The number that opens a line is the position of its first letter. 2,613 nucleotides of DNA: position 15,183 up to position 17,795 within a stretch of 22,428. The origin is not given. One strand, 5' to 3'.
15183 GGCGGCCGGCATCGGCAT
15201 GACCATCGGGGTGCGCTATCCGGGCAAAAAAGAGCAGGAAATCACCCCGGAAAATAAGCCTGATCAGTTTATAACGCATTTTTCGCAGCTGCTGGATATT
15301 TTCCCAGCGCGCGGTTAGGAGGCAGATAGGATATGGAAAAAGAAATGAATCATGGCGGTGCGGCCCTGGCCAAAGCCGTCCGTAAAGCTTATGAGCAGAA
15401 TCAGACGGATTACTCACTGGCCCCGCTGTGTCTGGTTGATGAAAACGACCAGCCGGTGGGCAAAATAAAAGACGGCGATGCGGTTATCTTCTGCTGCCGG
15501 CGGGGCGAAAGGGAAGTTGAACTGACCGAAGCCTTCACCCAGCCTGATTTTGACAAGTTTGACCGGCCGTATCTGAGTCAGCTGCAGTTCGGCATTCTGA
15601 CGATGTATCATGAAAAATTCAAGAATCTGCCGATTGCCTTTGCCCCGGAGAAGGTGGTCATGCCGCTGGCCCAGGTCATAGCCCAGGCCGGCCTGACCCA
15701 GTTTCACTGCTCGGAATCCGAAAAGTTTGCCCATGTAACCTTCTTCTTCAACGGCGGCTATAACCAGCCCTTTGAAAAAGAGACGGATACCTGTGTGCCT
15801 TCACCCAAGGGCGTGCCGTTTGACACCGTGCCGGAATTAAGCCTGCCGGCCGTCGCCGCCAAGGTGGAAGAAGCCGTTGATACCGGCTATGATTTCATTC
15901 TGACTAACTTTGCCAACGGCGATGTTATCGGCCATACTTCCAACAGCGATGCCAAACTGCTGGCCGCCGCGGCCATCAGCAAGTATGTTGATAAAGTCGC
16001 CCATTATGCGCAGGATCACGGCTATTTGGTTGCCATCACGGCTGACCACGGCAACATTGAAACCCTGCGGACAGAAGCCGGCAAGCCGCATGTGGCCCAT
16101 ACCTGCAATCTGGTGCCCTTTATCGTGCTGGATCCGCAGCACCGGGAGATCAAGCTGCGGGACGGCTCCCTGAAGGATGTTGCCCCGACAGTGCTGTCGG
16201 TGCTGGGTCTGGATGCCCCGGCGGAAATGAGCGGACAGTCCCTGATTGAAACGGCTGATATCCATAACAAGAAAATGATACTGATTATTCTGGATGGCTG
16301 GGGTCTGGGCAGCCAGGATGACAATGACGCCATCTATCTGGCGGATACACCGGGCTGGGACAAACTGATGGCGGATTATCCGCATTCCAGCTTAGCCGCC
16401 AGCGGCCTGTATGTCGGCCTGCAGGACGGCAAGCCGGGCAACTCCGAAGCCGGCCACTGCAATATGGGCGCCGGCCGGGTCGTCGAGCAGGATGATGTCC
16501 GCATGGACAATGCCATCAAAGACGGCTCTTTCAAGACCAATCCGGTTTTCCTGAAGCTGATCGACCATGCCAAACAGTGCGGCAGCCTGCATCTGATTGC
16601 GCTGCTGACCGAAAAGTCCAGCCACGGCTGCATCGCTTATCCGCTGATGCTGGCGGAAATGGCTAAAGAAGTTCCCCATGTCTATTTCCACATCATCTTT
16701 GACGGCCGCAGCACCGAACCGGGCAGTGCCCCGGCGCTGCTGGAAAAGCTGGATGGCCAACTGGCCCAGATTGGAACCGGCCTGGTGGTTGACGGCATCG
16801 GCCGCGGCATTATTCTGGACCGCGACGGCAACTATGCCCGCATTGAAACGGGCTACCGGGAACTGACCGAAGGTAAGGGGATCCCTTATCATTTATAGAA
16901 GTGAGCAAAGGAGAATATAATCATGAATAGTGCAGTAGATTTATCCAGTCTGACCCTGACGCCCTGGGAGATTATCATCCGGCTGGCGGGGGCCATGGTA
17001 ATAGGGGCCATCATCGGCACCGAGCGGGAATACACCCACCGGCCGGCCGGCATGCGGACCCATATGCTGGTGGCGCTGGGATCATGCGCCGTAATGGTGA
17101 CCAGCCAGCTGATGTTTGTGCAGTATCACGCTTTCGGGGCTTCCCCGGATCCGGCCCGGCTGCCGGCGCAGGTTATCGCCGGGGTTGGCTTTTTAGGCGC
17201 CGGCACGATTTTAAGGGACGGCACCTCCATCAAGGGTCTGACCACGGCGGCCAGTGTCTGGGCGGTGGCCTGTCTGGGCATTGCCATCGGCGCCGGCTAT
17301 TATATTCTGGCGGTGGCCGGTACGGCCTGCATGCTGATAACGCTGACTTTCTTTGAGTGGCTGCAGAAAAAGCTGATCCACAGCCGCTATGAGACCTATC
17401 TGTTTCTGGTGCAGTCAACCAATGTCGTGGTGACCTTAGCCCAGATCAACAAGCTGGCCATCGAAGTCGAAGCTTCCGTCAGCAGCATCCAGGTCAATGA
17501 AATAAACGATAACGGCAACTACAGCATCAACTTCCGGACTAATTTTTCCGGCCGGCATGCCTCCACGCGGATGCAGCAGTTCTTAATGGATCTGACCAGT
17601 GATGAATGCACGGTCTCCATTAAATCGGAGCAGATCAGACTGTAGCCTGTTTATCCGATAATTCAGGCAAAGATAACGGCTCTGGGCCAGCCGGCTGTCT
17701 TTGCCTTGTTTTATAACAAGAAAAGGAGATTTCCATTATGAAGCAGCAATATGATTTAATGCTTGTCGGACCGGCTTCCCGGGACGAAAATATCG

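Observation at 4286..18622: Candidate undescribed phosphometabolite uptake and processing system next to inositol catabolism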

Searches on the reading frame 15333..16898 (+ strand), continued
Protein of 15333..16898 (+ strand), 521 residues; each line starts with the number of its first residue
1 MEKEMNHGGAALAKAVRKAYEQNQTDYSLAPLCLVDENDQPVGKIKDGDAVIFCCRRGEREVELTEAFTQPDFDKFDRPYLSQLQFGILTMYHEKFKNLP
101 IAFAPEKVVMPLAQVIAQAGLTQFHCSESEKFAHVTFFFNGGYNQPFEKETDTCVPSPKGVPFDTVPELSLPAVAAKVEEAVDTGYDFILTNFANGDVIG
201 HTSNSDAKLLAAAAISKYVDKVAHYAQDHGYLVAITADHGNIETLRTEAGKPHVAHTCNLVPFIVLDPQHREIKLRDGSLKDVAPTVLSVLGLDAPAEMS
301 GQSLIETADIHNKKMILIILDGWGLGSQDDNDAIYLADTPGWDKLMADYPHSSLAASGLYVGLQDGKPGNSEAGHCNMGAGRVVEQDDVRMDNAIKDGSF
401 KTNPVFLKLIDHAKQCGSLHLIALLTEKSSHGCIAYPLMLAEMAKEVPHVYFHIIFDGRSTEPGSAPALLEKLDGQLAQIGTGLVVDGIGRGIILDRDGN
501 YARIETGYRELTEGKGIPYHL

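Call 96: search_solved_structures(query=L174:13646-14851:+, max_evalue=0.01)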
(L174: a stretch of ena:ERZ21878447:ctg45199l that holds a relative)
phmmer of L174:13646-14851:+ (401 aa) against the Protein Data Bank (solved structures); distinct sequences matched with E-value up to 0.01: 15.
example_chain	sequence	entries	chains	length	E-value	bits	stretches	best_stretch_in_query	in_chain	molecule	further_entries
6pwz_A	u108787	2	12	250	2.6e-11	46.3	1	188-345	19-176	Uridine-cytidine kinase 2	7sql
1udw_A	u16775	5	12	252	2.6e-11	46.3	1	188-345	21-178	Uridine-cytidine kinase 2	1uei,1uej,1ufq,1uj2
6n53_A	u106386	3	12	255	2.7e-11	46.2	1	188-345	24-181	Uridine-cytidine kinase 2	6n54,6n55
1xrj_A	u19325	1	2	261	2.9e-11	46.1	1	188-345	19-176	Uridine-cytidine kinase 2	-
2jeo_A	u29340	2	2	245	4.5e-09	39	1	187-341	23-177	URIDINE-CYTIDINE KINASE 1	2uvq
9sgf_A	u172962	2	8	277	7.7e-09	38.2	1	187-341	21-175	Uridine-cytidine kinase 1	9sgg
6gve_J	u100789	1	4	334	4.4e-08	35.7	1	190-346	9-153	Phosphoribulokinase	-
6hzk_A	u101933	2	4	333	2e-06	30.2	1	190-343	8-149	Phosphoribulokinase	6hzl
6kev_A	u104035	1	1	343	2e-06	30.2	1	190-343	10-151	Phosphoribulokinase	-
3w8r_A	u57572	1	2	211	1e-05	27.9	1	188-343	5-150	Uridine kinase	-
3asy_A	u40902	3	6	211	1.3e-05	27.6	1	188-343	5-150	Uridine kinase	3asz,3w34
9qko_B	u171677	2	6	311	2.1e-05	26.9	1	187-345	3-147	cyanobacteria specific phoshoribulokinase from Hyella disjuncta PCC 6712 | cyanobacteria specific phosphoribulokinase from Chroococcidiopsis PCC 6712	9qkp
5b3f_A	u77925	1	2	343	5.9e-05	25.4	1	180-385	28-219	Phosphoribulokinase/uridine kinase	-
9qkn_A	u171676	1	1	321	8.1e-05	24.9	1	188-345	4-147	Uridine kinase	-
6h7g_A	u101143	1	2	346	0.00013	24.2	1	220-351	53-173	Phosphoribulokinase, chloroplastic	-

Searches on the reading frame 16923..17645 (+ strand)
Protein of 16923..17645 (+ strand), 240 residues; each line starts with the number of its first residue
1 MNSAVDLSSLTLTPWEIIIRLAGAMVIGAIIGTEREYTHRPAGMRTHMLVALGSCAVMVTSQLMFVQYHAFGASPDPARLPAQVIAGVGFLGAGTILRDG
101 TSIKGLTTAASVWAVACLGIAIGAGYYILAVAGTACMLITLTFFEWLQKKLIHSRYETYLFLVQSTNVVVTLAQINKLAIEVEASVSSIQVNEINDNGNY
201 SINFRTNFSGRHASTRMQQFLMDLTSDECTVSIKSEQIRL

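Call 4: search_protein_families(library=pfam, proteins=[window:16923-17645:+])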
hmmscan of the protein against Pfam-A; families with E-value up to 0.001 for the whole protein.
window:16923-17645:+ (240 aa): 1 family
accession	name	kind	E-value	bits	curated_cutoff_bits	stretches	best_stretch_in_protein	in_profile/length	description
PF02308.21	MgtC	-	2.2e-41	141.4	31.4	1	21-149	1-120/121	MgtC family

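Call 6: search_protein_families(library=ncbifam, proteins=[window:16923-17645:+], max_evalue=0.01)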
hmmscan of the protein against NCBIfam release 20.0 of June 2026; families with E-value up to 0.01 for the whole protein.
window:16923-17645:+ (240 aa): 2 families
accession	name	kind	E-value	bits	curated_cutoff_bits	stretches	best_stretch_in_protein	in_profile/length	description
NF007431.0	PRK09977.1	equivalog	3e-40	138.1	214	1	16-207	4-189/215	MgtC/SapB family protein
NF011912.0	PRK15385.1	equivalog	1.8e-26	92.9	255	1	17-139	10-124/231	MgtC family protein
